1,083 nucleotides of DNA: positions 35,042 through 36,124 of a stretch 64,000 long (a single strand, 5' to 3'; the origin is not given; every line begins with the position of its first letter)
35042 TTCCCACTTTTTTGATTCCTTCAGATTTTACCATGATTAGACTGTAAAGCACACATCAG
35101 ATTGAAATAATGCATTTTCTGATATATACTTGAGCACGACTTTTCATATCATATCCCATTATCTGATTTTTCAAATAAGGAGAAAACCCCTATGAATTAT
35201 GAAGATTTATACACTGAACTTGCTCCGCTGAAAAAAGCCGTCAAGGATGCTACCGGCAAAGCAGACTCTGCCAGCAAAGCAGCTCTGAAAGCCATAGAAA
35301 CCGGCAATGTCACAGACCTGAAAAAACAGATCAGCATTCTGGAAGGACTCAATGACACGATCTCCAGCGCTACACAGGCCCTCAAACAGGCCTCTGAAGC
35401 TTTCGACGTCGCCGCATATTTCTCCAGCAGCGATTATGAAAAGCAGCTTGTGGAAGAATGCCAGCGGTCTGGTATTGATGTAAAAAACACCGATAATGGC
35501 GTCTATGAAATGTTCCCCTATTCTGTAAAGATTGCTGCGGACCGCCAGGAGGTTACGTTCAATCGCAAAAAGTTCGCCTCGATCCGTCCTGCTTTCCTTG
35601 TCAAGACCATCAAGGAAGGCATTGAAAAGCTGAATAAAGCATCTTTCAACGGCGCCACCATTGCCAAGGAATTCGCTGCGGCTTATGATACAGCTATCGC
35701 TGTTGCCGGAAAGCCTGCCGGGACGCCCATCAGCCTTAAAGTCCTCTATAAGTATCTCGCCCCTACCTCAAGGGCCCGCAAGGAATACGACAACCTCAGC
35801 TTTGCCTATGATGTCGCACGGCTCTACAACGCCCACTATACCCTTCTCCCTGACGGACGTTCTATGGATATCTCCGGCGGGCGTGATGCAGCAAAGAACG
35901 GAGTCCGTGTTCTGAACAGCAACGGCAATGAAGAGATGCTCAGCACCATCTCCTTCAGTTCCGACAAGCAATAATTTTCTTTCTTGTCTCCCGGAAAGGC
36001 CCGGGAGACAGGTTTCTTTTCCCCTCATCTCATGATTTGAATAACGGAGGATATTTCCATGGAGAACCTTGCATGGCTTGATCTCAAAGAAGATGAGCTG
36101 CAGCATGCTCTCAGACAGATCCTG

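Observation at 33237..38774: Terminator-bounded four-gene block: SF2 helicase, unknown 260-aa protein and two BrxD/DUF2791-like ATPases as a candidate orphan defence module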

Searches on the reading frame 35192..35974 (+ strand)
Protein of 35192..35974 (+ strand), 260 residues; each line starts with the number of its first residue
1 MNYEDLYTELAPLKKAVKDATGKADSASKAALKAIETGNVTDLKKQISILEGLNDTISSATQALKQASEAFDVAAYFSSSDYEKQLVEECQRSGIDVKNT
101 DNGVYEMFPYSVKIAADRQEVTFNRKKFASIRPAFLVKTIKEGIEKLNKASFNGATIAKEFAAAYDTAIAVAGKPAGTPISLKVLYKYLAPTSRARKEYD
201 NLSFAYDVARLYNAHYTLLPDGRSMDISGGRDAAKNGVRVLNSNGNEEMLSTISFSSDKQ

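Call 3: search_protein_families(library=pfam, proteins=[window:35192-35974:+], max_evalue=0.01)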
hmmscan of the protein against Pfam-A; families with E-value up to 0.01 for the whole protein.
window:35192-35974:+ (260 aa): 0 families

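Call 4: search_protein_families(library=padloc, proteins=[window:35192-35974:+], max_evalue=0.01)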
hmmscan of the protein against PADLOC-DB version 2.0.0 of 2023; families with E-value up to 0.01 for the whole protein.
window:35192-35974:+ (260 aa): 0 families

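Call 5: search_protein_families(library=ncbifam, proteins=[window:35192-35974:+], max_evalue=0.01)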
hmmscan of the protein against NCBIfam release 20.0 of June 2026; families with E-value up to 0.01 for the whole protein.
window:35192-35974:+ (260 aa): 0 families

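Call 10: find_homologous_proteins(query=window:35192-35974:+)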
Query window:35192-35974:+ (260 aa): 186 proteins with E <= 0.001 among 1064 candidates; the best 120 are listed.
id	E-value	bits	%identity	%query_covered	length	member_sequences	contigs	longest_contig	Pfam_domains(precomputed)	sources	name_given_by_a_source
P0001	4.5e-161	551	100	100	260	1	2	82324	-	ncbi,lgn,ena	-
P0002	8.2e-79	282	53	99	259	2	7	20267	-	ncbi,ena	-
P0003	8.7e-78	279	52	98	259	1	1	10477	-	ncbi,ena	-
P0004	4.9e-76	273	53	99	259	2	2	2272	-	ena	-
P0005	2.0e-73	265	50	98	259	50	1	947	-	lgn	-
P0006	3.7e-73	264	49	99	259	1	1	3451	-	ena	-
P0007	5.3e-73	263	50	100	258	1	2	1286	-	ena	-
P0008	2.4e-72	261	48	100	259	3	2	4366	-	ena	-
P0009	1.2e-61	226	52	77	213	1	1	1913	-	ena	-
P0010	1.4e-57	213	42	98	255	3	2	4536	-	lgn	-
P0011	5.3e-57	211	42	99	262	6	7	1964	-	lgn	-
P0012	1.3e-56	210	44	98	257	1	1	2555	-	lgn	-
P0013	2.7e-56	209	42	98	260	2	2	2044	-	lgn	-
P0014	3.0e-56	209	42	98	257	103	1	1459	-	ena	-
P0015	1.8e-55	206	43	98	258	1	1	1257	-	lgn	-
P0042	1.4e-52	197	43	98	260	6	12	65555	-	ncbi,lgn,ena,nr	ncbi:MAG: hypothetical protein HFH12_03620 [Dorea sp.]|nr:hypothetical protein [Dorea sp.]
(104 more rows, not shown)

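Call 12: find_encoding_contigs(protein=P0001, flank=10000, max_places=3)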
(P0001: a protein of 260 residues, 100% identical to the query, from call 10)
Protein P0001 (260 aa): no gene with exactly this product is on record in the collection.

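Call 13: find_encoding_contigs(protein=P0042, flank=10000, max_places=3)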
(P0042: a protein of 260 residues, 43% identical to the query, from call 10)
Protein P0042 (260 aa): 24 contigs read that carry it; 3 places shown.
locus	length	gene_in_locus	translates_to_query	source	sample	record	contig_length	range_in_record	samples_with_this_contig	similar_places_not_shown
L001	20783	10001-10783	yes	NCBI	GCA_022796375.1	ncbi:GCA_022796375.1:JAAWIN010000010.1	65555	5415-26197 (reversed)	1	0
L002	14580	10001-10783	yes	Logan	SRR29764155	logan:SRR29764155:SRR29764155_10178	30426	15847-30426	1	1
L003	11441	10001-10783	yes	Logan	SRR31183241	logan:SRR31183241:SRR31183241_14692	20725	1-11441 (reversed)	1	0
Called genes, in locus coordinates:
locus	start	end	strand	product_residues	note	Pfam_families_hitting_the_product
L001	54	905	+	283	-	PF12784:PDDEXK_2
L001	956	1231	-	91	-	PF00708:Acylphosphatase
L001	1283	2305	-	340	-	PF10974:DUF2804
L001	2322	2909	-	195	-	PF12917:YfbR-like, PF13023:HD_3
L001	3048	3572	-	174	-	PF07670:Gate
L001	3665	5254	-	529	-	PF13687:DUF4153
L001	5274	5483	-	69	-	PF13443:HTH_26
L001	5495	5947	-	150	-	PF11188:DUF2975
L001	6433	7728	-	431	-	PF13936:HTH_38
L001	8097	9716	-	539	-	PF00270:DEAD, PF04851:ResIII, PF18766:SWI2_SNF2 (weak), PF16203:ERCC3_RAD25_C (weak), PF00271:Helicase_C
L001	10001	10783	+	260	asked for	-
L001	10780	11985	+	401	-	PF10923:BrxC_BrxD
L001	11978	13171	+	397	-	PF10923:BrxC_BrxD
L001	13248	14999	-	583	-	PF00664:ABC_membrane, PF00005:ABC_tran, PF02463:SMC_N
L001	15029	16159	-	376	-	PF02595:Gly_kinase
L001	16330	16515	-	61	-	PF13370:Fer4_13, PF13459:Fer4_15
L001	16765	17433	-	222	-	PF00005:ABC_tran, PF13304:AAA_21 (faint), PF02463:SMC_N (weak)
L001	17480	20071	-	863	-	PF02687:FtsX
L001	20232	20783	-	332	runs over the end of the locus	PF00512:HisKA, PF02518:HATPase_c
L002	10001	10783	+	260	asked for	-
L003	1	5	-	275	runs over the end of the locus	PF00456:Transketolase_N, PF00676:E1_dh, PF09364:XFP_N, PF02775:TPP_enzyme_C (weak), PF13292:DXP_synthase_N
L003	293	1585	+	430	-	PF00309:Sigma54_AID, PF04963:Sigma54_CBD, PF04552:Sigma54_DBD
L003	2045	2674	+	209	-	PF12784:PDDEXK_2 (weak)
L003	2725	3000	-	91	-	PF00708:Acylphosphatase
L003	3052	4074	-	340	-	PF10974:DUF2804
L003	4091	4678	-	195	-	PF12917:YfbR-like, PF13023:HD_3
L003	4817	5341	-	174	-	PF07670:Gate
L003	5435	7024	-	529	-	PF13687:DUF4153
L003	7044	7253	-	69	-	PF13443:HTH_26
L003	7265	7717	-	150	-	PF11188:DUF2975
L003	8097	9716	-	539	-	PF00270:DEAD, PF04851:ResIII, PF18766:SWI2_SNF2 (weak), PF16203:ERCC3_RAD25_C (weak), PF00271:Helicase_C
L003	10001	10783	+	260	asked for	-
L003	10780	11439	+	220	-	?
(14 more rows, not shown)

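Call 15: find_related_loci(query=A1, collection=genome_contigs, flank=10000)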
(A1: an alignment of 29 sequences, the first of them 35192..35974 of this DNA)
Query A1 (260 aa) in genome_contigs; peptide patterns used: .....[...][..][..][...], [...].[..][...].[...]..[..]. (x = any residue, [..] = any of these).
249 stretches matched a pattern; 229 encode a relative of the query (tblastn E <= 1e-3); the best 80 are kept; 80 distinct loci.
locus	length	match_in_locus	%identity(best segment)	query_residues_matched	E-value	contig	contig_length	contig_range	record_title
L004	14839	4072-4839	53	1-258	5e-87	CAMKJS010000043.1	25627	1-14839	MAG: uncultured Clostridia bacterium isolate SRR12081298_bin.59_metaWRAP_v1.3_MAG genome assembly, contig: ERZ12289774.2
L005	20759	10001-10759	42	1-255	7e-64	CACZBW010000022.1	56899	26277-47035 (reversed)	MAG: uncultured Lachnospiraceae bacterium isolate RUG12480 genome assembly, contig: RUG12480_asm_22, whole genome shotgu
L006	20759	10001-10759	41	1-255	1e-62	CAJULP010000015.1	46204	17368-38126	MAG TPA_asm: uncultured Lachnospiraceae bacterium isolate MGBC161056 genome assembly, contig: MGBC161056.15, whole genom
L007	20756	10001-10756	52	1-254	3e-79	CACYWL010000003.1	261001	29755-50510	MAG: uncultured Clostridiales bacterium isolate RUG12331 genome assembly, contig: RUG12331_asm_3, whole genome shotgun s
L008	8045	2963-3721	41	1-255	2e-62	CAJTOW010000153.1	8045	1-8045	MAG TPA_asm: uncultured Lachnospiraceae bacterium isolate MGBC105122 genome assembly, contig: MGBC105122.153, whole geno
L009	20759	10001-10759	41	1-255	8e-62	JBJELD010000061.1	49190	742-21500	MAG: Candidatus Caccovicinus sp. isolate PUUB56_bin.034 NODE_340_length_49190_cov_8.079597, whole genome shotgun sequenc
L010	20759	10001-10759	42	1-255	1e-61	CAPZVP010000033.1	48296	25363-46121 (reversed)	MAG TPA_asm: uncultured Lachnospiraceae bacterium isolate MGBC154314 genome assembly, contig: MGBC154314.33, whole genom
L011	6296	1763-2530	44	1-253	3e-61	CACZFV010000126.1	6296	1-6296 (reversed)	MAG: uncultured Lachnospiraceae bacterium isolate RUG12573 genome assembly, contig: RUG12573_asm_126, whole genome shotg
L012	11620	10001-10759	42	1-255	3e-61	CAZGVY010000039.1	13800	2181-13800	MAG TPA_asm: uncultured Mordavella sp. isolate SRP287540_co2_153 genome assembly, contig: NODE_4940_length_13800_cov_8.6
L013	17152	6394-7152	41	1-255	5e-61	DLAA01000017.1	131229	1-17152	MAG TPA_asm: Lachnospiraceae bacterium UBA7060 UBA7060_contig_722, whole genome shotgun sequence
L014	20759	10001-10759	43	1-255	7e-61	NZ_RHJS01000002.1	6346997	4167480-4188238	Schaedlerella arabinosiphila strain DSM 106076 000000F_quiver_pilon, whole genome shotgun sequence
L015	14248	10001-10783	41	1-260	7e-61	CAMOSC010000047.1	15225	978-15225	MAG: uncultured Clostridia bacterium isolate SRR873601_bin.66_metaWRAP_v1.3_MAG genome assembly, contig: NODE_11388_leng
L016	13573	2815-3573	42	1-255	5e-61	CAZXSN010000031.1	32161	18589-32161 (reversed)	MAG TPA_asm: uncultured Lachnospiraceae bacterium isolate SRP314395_co1_133 genome assembly, contig: NODE_1035_length_32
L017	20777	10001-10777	39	1-260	2e-60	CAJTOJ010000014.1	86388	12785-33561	MAG TPA_asm: uncultured Acetatifactor sp. isolate MGBC105242 genome assembly, contig: MGBC105242.14, whole genome shotgu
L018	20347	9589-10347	41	1-255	1e-60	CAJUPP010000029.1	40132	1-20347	MAG TPA_asm: uncultured Hungatella sp. isolate MGBC164450 genome assembly, contig: MGBC164450.29, whole genome shotgun s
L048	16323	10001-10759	40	1-255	5e-58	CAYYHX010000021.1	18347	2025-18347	MAG TPA_asm: uncultured Hungatella sp. isolate SRP314395_co1_41 genome assembly, contig: NODE_2698_length_18347_cov_61.3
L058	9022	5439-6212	42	1-259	6e-58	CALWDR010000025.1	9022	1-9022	MAG: uncultured Lachnospiraceae bacterium isolate E08__bin320 genome assembly, contig: E08__k127_7066617, whole genome s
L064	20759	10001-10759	39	1-255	5e-57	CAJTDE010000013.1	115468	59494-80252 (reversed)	Clostridia bacterium isolate B52_52_BC_H genome assembly, contig: MGBC000113.13, whole genome shotgun sequence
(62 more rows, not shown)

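Call 19: predict_structure(alignment_id=A1)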
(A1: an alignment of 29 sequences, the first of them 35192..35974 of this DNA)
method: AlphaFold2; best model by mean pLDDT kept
length: 260 residues; sequences in the alignment: 29
mean_pLDDT: 88.3   pTM: 0.72
mean pLDDT of the five models: 88.3, 87.9, 87.9, 87.6, 87.3
residues with pLDDT >= 90: 153; 70-90: 94; 50-70: 10; < 50: 3
segments of 3 or more residues with pLDDT < 50: none
pLDDT, mean of each block of 10 residues (from residue 1): 89 95 97 97 97 96 94 92 94 87 84 92 89 94 83 87 93 93 86 56 85 88 89 78 80 80
secondary structure, 60 per line:
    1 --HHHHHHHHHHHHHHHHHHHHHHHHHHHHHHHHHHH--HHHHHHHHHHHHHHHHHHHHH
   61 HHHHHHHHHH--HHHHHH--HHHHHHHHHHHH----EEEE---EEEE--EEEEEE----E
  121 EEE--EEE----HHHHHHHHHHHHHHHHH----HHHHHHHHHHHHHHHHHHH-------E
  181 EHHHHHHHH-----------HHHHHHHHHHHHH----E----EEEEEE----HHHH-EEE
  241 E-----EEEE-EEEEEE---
elements in order: H3-37 H40-70 H73-78 H81-92 E97-100 E104-107 E110-115 E120-123 E126-128 H133-149 H154-172 H182-189 H201-213 E223-228 H233-236 E238-241 E247-250 E252-257

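Call 23: fold_search(model_id=the predicted structure, library=pdb)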
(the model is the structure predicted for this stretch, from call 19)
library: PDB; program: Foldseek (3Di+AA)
matches with E <= 10: 260; with E <= 0.001: 0
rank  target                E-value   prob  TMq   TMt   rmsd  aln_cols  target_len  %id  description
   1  9n6c_C                6.5e-01  0.11  0.13  0.08  15.5       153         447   11  Structure of the Retron IA Complex without the HNH Nuclease (released 2025-04-23)
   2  2zgw_B                7.3e-01  0.04  0.11  0.12  19.1       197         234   11  Crystal Structure Of Biotin Protein Ligase From Pyrococcus Horikoshii Complexed with Adenosine and Biotin, Mutations R (released 2008-02-05)
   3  8ro2_TF               9.6e-01  0.21  0.17  0.09  16.4       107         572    8  Integrative Structure of the human intron lariat Spliceosome (ILS'') (released 2024-09-18)
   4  2e10_B                1.3e+00  0.03  0.11  0.13  19.1       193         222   10  Crystal Structure Of Biotin Protein Ligase From Pyrococcus Horikoshii, Mutation R51A (released 2007-04-16)
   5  2dzc_B                1.3e+00  0.03  0.11  0.13  18.6       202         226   10  Crystal Structure Of Biotin Protein Ligase From Pyrococcus Horikoshii, Mutation R48A (released 2007-03-27)
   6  6cnn_A                1.4e+00  0.89  0.26  0.19   5.5        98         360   10  Cryo-EM structure of the human SK4/calmodulin channel complex in the Ca2+ bound state I (released 2018-05-02)
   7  8jhz_A                1.7e+00  0.08  0.13  0.02  16.2       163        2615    8  Cryo-EM structure of the TcsH-TMPRSS2 complex (released 2024-03-20)
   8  2e1h_A                1.7e+00  0.03  0.11  0.13  18.7       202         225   10  Crystal Structure Of Biotin Protein Ligase From Pyrococcus Horikoshii OT3, K111G mutation (released 2007-05-01)
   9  2djz_B                1.9e+00  0.03  0.11  0.13  19.2       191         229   10  Crystal Structure Of Biotin Protein Ligase From Pyrococcus Horikoshii OT3 in complex with Biotinyl-5'-AMP, K111A mutat (released 2006-10-06)
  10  5da9_A                2.0e+00  0.41  0.25  0.16  13.0       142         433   13  ATP-gamma-S bound Rad50 from Chaetomium thermophilum in complex with the Rad50-binding domain of Mre11 (released 2016-03-02)
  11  2e65_A                2.1e+00  0.03  0.12  0.14  18.6       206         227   10  Crystal Structure Of Biotin Protein Ligase From Pyrococcus Horikoshii OT3, Mutation D104A (released 2007-06-26)
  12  9q9m_B                2.3e+00  0.02  0.13  0.08  22.4       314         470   10  Cryo-EM structure of human Mre11-Rad50-Nbs1 (MRN) complex bound to DNA and telomeric factor TRF2 (released 2025-10-01)
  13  2yxh_B                2.5e+00  0.35  0.18  0.39  13.2        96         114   14  Crystal structure of mazG-related protein from Thermotoga maritima (released 2007-10-30)
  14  9qe0_D                2.5e+00  0.14  0.19  0.14   7.0       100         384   14  Neobacillus vireti Wadjet-II JetABC dimer (released 2025-06-25)
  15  1wq7_B                2.5e+00  0.02  0.11  0.13  18.6       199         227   10  Crystal Structure Of Biotin-(Acetyl-CoA-Carboxylase) ligase From Pyrococcus Horikoshii Ot3 (released 2005-10-04)
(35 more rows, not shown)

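Call 28: fold_search(model_id=the predicted structure, library=viral)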
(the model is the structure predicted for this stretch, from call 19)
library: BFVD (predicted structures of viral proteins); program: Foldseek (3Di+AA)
matches with E <= 10: 429; with E <= 0.001: 0
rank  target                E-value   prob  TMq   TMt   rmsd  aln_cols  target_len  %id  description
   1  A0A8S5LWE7            3.6e-02  0.89  0.23  0.25  13.5       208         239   11  Uncharacterized protein [Siphoviridae sp. ct3pR10]
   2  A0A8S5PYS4            4.7e-02  0.99  0.28  0.50   5.1       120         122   11  Uncharacterized protein [Myoviridae sp. ctgsk7]
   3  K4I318                5.3e-02  0.97  0.21  0.18  11.7       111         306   18  Uncharacterized protein [Salmonella phage SKML-39]
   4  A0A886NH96            9.7e-02  0.97  0.21  0.46   4.3        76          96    9  (no name in the UniProt tables at hand)
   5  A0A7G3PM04            1.5e-01  0.96  0.17  0.42   5.2        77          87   21  Uncharacterized protein [Sphingomonas phage vB_StuS_MMDA13]
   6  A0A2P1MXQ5            1.6e-01  0.89  0.18  0.31   4.0        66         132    8  Uncharacterized protein [Staphylococcus phage phiSA_BS1]
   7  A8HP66                2.0e-01  0.82  0.21  0.41   9.2       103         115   14  (no name in the UniProt tables at hand)
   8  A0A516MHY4            2.2e-01  0.84  0.17  0.35  10.8        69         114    9  (no name in the UniProt tables at hand)
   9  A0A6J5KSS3            2.4e-01  0.63  0.16  0.37  12.9        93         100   13  Uncharacterized protein [uncultured Caudovirales phage]
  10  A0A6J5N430            2.6e-01  0.18  0.23  0.07  31.6       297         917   12  Bacteriophage lambda, GpH, tail tape measure, N-terminal [uncultured Caudovirales phage]
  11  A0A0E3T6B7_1          2.6e-01  0.14  0.22  0.06  20.9       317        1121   12  Tape measure protein [Bacillus phage Stills]
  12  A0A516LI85            2.6e-01  0.08  0.15  0.06  26.0       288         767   10  (no name in the UniProt tables at hand)
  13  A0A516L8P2            3.1e-01  0.35  0.16  0.26  15.1       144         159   14  (no name in the UniProt tables at hand)
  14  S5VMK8                3.7e-01  0.75  0.19  0.28   5.9        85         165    9  Uncharacterized protein [Pseudomonas phage PaBG]
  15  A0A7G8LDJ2            3.7e-01  0.20  0.16  0.17  13.5       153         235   10  (no name in the UniProt tables at hand)
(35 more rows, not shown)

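Call 30: search_solved_structures(query=A1, max_evalue=10)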
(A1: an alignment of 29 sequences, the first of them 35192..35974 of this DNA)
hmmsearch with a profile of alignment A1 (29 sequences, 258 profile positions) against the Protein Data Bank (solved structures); distinct sequences matched with E-value up to 10: 16.
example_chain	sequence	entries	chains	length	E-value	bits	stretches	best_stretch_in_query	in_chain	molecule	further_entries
8qae_A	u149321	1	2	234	4.4e-05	26.2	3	1-68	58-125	sc-apCC-6-SLLA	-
8a3k_UNK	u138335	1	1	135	0.034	16.7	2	1-66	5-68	sc-apCC-4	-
4tko_B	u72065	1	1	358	0.085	15.4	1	7-69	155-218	EmrA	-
8qaf_A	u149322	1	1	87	0.16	14.6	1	1-65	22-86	sc-apCC-8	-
3gi7_A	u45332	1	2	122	0.19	14.3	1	137-181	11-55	Secreted protein of unknown function DUF1311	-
1ci6_A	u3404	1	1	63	0.2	14.2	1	14-69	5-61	TRANSCRIPTION FACTOR ATF-4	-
8gji_A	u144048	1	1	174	0.23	14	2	5-62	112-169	GCG binder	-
5nfd_A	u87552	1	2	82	0.25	13.9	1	2-70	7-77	Kinesin-like protein KIF21A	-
5d3a_A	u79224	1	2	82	0.3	13.6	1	2-70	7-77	Kinesin-like protein KIF21A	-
9nze_A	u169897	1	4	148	0.67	12.5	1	4-90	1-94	De novo designed protein, EPIC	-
9nzg_A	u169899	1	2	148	0.68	12.5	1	4-90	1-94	De novo designed protein, EPIC Q51N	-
9r1o_A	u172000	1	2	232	1.5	11.4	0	4-71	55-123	sc-apCC-6-DPH-NR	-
8ihg_B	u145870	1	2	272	2.1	10.8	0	77-108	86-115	2-aminophenol 1,6-dioxygenase alpha subunit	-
9r1j_A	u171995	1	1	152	3.7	10.1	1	1-66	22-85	sc-apCC-4-NR-1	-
8qox_B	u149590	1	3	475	4.9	9.7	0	21-70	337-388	Conserved membrane protein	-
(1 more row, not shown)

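Call 37: search_dna_similar(query=window:35192-35974:+, collection=plasmids, mode=protein, max_evalue=0.001)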
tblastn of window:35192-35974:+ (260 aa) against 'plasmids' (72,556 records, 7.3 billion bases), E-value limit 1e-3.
No match.

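Call 38: search_dna_similar(query=window:35192-35974:+, collection=phages, mode=protein, max_evalue=0.001)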
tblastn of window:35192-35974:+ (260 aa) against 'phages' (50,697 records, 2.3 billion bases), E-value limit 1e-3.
No match.

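Call 44: search_protein_families(library=pfam, alignment_id=A2, max_evalue=0.00001)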
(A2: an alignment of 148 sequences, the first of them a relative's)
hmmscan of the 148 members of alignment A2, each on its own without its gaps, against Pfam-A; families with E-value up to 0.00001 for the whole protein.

A. member 1, L052:4803-6452:+ (549 aa): 0 families

B. families by the number of members that match (of 148 scanned): 154 families (the first 25 are shown)
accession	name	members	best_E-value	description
PF00005.33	ABC_tran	6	2.4e-34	ABC transporter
PF02463.25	SMC_N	4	1.7e-09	RecF/RecN/SMC N terminal domain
PF00528.27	BPD_transp_1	3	1.2e-25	Binding-protein-dependent transport system inner membrane component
PF13304.12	AAA_21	3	7.8e-22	AAA domain, putative AbiEii toxin, Type IV TA system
PF00248.27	Aldo_ket_red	2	8.9e-80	Aldo/keto reductase family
PF02826.25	2-Hacid_dh_C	2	1.3e-62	D-isomer specific 2-hydroxyacid dehydrogenase, NAD binding domain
PF01554.23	MatE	2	3.1e-57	MatE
PF09820.16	AAA-ATPase_like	2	1.4e-45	Predicted AAA-ATPase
PF24827.1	AstE_AspA_cat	2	1.9e-23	Succinylglutamate desuccinylase/Aspartoacylase catalytic domain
PF08011.17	PDDEXK_9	2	3.2e-20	PD-(D/E)XK nuclease superfamily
PF13749.12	HATPase_c_4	2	1.4e-19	Putative ATP-dependent DNA helicase recG C-terminal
PF00583.31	Acetyltransf_1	2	2.8e-16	Acetyltransferase (GNAT) family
PF13508.13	Acetyltransf_7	2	1.7e-14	Acetyltransferase (GNAT) domain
PF00440.29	TetR_N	2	1.2e-13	Bacterial regulatory proteins, tetR family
PF05168.19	HEPN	2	1.9e-10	HEPN domain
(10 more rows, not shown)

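Call 45: search_protein_families(library=padloc, alignment_id=A2, max_evalue=1e-10)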
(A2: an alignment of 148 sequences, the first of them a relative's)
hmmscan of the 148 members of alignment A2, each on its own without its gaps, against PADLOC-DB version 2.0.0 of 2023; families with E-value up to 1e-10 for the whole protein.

A. member 1, L052:4803-6452:+ (549 aa): 0 families

B. families by the number of members that match (of 148 scanned): 91 families (the first 25 are shown)
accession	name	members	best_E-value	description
PDLC04135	mad3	6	7e-30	mads_3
PDLC04984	PDC-S27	1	3.4e-172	-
PDLC03642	MTase_III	1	4.3e-115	Type III methyltransferase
PDLC04213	HEC-02A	1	5.1e-102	-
PDLC04786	PDC-S01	1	7.4e-97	-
PDLC04792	PDC-S01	1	8.3e-92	-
PDLC03634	MTase_III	1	1.5e-88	Type III methyltransferase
PDLC03644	MTase_III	1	2.7e-79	Type III methyltransferase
PDLC03641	MTase_III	1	3e-78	Type III methyltransferase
PDLC03636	MTase_III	1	3.2e-73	Type III methyltransferase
PDLC00479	JetB1|JetB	1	8.3e-73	DUF4194 domain; MukE-like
PDLC03637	MTase_III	1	1.7e-67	Type III methyltransferase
PDLC03640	MTase_III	1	1.1e-62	Type III methyltransferase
PDLC04788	PDC-S01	1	2.7e-60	-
PDLC03639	MTase_III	1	1.7e-58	Type III methyltransferase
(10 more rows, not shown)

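Call 62: search_protein_families(library=pfam, alignment_id=A1, max_evalue=5)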
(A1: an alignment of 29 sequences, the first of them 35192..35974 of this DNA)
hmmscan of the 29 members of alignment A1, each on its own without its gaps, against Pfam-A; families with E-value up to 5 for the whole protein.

A. member 1, window:35192-35974:+ (260 aa): 2 families
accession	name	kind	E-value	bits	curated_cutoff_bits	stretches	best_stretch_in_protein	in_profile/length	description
PF07996.16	T4SS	-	0.073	13.9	24.7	1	16-93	40-116/197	Type IV secretion system proteins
PF23805.1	DUF7180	-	0.18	12.9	27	1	62-92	39-69/79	Family of unknown function (DUF7180)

B. families by the number of members that match (of 29 scanned): 58 families (the first 25 are shown)
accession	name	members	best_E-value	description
PF05791.16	Bacillus_HBL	5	0.003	Bacillus haemolytic enterotoxin (HBL)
PF09311.16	Rab5-bind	5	0.016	Rabaptin-like protein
PF03961.19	FapA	3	0.68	Flagellar Assembly Protein A beta solenoid domain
PF20936.3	GCIP_C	2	0.00032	Grap2 and cyclin-D-interacting, C-terminal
PF04513.17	Baculo_PEP_C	2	0.0078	Baculovirus polyhedron envelope protein, PEP, C terminus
PF20782.3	TssR_VWA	2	0.0097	TssR protein VWA domain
PF15619.11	Lebercilin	2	0.043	Ciliary protein causing Leber congenital amaurosis disease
PF18821.6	LPD7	2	0.045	Large polyvalent protein-associated domain 7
PF11887.13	Mce4_CUP1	2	0.064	Cholesterol uptake porter CUP1 of Mce4, putative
PF24999.1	LAMB4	1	0.0015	Laminin subunit beta-4-like domain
PF10174.14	Cast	1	0.0058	RIM-binding protein of the cytomatrix active zone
PF19440.5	TTC7_N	1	0.0073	Tetratricopeptide repeat protein 7 N-terminal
PF05957.18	DUF883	1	0.011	DUF883 N-terminal domain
PF23203.1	KIF21A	1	0.014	KIF21A-like domain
PF08324.17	PUL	1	0.022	PUL domain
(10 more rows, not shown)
